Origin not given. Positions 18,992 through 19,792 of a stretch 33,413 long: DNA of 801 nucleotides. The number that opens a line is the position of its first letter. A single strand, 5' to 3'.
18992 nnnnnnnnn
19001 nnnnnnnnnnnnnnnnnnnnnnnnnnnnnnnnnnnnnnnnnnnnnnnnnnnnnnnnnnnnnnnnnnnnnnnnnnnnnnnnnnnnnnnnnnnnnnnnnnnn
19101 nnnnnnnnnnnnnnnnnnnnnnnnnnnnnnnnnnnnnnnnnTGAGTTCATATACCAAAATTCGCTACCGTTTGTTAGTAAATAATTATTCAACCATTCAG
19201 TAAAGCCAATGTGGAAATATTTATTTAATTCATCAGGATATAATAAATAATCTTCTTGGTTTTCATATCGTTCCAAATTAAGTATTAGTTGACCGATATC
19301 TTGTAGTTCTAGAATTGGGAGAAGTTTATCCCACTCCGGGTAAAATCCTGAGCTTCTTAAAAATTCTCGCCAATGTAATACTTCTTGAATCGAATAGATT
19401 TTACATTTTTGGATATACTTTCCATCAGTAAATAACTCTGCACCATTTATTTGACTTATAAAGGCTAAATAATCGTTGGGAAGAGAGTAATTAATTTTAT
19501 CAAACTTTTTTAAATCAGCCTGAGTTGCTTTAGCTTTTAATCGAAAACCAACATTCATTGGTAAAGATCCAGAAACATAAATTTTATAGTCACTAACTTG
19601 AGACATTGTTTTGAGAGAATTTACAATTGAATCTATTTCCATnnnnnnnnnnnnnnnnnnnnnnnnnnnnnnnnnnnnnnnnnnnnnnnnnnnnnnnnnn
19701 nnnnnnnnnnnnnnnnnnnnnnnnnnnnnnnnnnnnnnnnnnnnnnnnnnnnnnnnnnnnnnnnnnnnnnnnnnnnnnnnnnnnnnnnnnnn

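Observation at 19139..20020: Orphan nuclease-toxin module with a SUKH immunity gene inside a plasmid adhesin island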

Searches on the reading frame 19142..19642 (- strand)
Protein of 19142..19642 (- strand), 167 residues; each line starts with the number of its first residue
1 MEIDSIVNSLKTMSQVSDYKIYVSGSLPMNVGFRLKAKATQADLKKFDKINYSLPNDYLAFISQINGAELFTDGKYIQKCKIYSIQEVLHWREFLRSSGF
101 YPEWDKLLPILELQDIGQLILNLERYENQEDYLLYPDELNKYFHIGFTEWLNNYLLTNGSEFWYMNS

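Call 3: search_protein_families(library=pfam, proteins=[window:19142-19642:-], max_evalue=1)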
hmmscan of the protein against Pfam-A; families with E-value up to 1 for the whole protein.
window:19142-19642:- (167 aa): 3 families
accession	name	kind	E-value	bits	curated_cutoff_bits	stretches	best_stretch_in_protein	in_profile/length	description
PF09346.15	SMI1_KNR4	-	5.4e-09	37.1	25.4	1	39-152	2-124/125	SMI1 / KNR4 family (SUKH-1)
PF14568.11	SUKH_6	-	0.0095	16.9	27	1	49-134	10-98/119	SMI1-KNR4 cell-wall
PF13102.12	Phage_int_SAM_5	-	0.095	13.5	22.3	0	118-159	27-66/98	Phage integrase SAM-like domain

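Call 4: search_protein_families(library=ncbifam, proteins=[window:19142-19642:-], max_evalue=1)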
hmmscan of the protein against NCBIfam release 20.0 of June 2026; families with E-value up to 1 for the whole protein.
window:19142-19642:- (167 aa): 0 families

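Call 74: list_cluster_members(proteins=[window:19142-19642:-, L003:5048-5548:-, window:19658-20020:-, P0160])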
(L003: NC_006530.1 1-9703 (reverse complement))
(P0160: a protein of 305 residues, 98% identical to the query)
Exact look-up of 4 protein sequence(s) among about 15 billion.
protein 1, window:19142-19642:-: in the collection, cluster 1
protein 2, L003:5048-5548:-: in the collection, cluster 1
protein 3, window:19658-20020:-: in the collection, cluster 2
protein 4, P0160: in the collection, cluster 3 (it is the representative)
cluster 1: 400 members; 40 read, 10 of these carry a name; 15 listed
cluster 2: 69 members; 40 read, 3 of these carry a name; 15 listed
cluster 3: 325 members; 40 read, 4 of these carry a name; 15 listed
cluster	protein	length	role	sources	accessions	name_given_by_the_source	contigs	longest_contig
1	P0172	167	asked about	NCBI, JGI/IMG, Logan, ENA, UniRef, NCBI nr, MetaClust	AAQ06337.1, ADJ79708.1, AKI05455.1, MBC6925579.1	SMI1/KNR4 family protein [Limosilactobacillus fermentum] | hypothetical protein | Knr4/Smi1-like domain-containing protein n=3 Tax=Ligilactobacillus salivarius TaxID=1624 ...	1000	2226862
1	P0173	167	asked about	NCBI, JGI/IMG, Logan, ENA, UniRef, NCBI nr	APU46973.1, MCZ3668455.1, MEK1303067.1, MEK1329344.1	SMI1/KNR4 family protein [Limosilactobacillus fermentum] | SMI1/KNR4 family protein n=3 Tax=Limosilactobacillus TaxID=2742598 RepID=A0A1L7GYZ3_LIMFE | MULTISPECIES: SMI1/KNR4 family protein [Limosilactobacillus]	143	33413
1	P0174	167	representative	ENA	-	-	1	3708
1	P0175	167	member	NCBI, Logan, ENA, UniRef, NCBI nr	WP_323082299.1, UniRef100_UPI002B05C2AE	SMI1/KNR4 family protein [Limosilactobacillus reuteri] | SMI1/KNR4 family protein n=1 Tax=Limosilactobacillus reuteri TaxID=1598 ...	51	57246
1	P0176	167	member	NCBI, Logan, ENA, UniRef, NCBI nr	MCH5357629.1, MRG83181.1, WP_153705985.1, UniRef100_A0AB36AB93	SMI1/KNR4 family protein [Limosilactobacillus reuteri] | SMI1/KNR4 family protein n=1 Tax=Limosilactobacillus reuteri TaxID=1598 ...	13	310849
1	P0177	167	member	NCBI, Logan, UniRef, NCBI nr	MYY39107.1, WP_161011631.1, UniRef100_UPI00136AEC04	SMI1/KNR4 family protein [Ligilactobacillus salivarius] | SMI1/KNR4 family protein n=1 Tax=Ligilactobacillus salivarius TaxID=1624 ...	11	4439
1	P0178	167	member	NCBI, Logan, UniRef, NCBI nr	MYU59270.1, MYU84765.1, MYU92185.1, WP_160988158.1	SMI1/KNR4 family protein [Lactobacillus salivarius] | SMI1/KNR4 family protein n=1 Tax=Ligilactobacillus salivarius TaxID=1624 ... | SMI1/KNR4 family protein [Ligilactobacillus salivarius]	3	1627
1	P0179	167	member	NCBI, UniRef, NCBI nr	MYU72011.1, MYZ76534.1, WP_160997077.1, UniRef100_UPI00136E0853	SMI1/KNR4 family protein [Lactobacillus salivarius] | SMI1/KNR4 family protein n=1 Tax=Ligilactobacillus salivarius TaxID=1624 ... | SMI1/KNR4 family protein [Ligilactobacillus salivarius]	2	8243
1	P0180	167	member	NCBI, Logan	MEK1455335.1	SMI1/KNR4 family protein [Limosilactobacillus fermentum]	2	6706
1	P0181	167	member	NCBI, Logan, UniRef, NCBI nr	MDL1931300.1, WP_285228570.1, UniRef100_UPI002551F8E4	SMI1/KNR4 family protein [Ligilactobacillus salivarius] | SMI1/KNR4 family protein n=1 Tax=Ligilactobacillus salivarius TaxID=1624 ...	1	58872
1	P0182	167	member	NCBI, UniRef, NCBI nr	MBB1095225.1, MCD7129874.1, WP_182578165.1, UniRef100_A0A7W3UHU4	SMI1/KNR4 family protein [Limosilactobacillus agrestis] | SMI1/KNR4 family protein n=1 Tax=Limosilactobacillus agrestis TaxID=2759748 ...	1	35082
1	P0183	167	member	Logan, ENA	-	-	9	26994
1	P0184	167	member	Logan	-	-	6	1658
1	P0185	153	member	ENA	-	-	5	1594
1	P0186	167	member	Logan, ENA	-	-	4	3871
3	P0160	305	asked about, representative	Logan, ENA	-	-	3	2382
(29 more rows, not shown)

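Call 75: find_homologous_proteins(query=window:19142-19642:-)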
Query window:19142-19642:- (167 aa): 9 proteins with E <= 0.001 among 22 candidates.
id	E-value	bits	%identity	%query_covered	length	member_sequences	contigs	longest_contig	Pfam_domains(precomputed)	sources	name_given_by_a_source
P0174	2.3e-104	365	98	100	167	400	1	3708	PF09346.16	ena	-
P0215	5.9e-93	327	87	100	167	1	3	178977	PF09346.16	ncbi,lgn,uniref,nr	ncbi:SMI1/KNR4 family protein (plasmid) [Limosilactobacillus reuteri]|uniref:SMI1/KNR4 family protei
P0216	1.8e-84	300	88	100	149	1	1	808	-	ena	-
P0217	1.2e-77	278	87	89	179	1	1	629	PF09346.16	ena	-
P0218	2.9e-75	270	69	100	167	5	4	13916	PF09346.16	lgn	-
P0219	3.6e-51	191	92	54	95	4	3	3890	-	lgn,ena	-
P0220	1.0e-47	180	88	57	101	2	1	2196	PF09346.16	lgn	-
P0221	8.9e-41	158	99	47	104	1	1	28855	-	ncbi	-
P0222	6.5e-33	132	80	49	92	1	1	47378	-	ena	-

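Call 89: search_protein_families(library=padloc, proteins=[window:19142-19642:-], max_evalue=0.01)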
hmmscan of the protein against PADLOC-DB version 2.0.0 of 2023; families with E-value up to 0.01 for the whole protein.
window:19142-19642:- (167 aa): 1 family
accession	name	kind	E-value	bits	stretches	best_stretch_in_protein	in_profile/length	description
PDLC04629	PDC-M40A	-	0.0083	13.9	0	35-93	23-81/169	-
